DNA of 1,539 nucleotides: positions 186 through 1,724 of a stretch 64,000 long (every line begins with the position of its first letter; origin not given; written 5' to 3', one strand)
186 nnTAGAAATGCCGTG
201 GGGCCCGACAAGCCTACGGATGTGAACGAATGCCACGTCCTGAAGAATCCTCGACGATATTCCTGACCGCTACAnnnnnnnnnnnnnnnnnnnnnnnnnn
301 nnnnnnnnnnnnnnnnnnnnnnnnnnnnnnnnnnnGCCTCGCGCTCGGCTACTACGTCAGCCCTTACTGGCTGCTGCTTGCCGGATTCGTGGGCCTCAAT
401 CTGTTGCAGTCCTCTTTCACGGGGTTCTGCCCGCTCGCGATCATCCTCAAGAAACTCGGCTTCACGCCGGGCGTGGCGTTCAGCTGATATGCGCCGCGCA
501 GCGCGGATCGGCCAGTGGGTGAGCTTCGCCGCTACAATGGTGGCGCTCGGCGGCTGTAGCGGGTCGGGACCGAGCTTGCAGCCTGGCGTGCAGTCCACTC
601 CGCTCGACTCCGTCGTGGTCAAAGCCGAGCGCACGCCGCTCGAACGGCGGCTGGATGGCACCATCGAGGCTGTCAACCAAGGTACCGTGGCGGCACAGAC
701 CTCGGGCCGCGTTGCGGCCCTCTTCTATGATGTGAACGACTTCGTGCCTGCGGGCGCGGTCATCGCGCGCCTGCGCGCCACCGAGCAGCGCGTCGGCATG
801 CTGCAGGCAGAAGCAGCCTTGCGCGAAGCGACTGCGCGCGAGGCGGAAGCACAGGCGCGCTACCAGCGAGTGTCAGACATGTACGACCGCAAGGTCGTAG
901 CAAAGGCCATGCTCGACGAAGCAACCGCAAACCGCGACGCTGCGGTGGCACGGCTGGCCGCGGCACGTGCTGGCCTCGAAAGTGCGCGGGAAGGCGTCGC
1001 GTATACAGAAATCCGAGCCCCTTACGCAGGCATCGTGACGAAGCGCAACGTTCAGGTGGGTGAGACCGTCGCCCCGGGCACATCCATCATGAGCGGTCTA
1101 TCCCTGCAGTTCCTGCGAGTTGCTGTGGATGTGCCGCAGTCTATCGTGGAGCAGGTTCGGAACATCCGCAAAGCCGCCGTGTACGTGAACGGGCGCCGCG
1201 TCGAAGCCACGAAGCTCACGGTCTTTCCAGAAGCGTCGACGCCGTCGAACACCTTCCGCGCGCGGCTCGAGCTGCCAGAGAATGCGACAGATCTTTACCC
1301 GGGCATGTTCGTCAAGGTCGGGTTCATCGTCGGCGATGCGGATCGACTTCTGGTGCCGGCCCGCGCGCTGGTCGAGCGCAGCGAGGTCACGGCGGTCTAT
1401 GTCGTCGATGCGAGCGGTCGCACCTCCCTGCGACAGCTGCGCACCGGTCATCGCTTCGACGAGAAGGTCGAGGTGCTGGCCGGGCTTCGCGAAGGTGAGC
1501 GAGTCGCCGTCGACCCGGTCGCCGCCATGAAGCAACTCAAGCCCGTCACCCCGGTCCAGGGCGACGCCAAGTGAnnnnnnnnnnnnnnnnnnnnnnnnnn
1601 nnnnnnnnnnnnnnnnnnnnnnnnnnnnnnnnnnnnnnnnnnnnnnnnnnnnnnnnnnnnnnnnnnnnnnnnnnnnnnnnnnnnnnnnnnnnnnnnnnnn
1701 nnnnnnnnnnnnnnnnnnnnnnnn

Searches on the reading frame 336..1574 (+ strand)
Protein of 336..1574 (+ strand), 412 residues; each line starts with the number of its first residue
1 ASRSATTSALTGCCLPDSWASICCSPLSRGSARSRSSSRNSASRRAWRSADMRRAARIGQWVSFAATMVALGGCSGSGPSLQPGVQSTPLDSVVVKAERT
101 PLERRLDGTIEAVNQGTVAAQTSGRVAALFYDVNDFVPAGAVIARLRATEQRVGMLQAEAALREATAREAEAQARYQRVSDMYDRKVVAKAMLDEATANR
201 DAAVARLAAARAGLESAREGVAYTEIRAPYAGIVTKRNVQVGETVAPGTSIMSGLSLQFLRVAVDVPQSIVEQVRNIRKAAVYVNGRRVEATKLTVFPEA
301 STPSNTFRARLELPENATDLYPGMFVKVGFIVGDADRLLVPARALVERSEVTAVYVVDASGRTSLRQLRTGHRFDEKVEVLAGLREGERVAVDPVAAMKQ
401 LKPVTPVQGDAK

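Call 29: search_protein_families(library=pfam, proteins=[window:336-1574:+])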
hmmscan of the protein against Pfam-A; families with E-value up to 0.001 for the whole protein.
window:336-1574:+ (412 aa): 4 families
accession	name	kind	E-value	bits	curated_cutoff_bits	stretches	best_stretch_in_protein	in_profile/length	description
PF16576.10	HlyD_D23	-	4.5e-17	62.5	30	1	114-326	18-214/214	Barrel-sandwich domain of CusB or HlyD membrane-fusion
PF13437.12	HlyD_3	-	1.2e-10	42.5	22.2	1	226-323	2-106/106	HlyD family secretion protein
PF13533.13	Biotin_lipoyl_2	-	5.4e-06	26.5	29.8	0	117-146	2-31/32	Biotin-lipoyl like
PF00364.28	Biotin_lipoyl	-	0.0005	20.3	22.1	0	224-252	43-71/73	Biotin-requiring enzyme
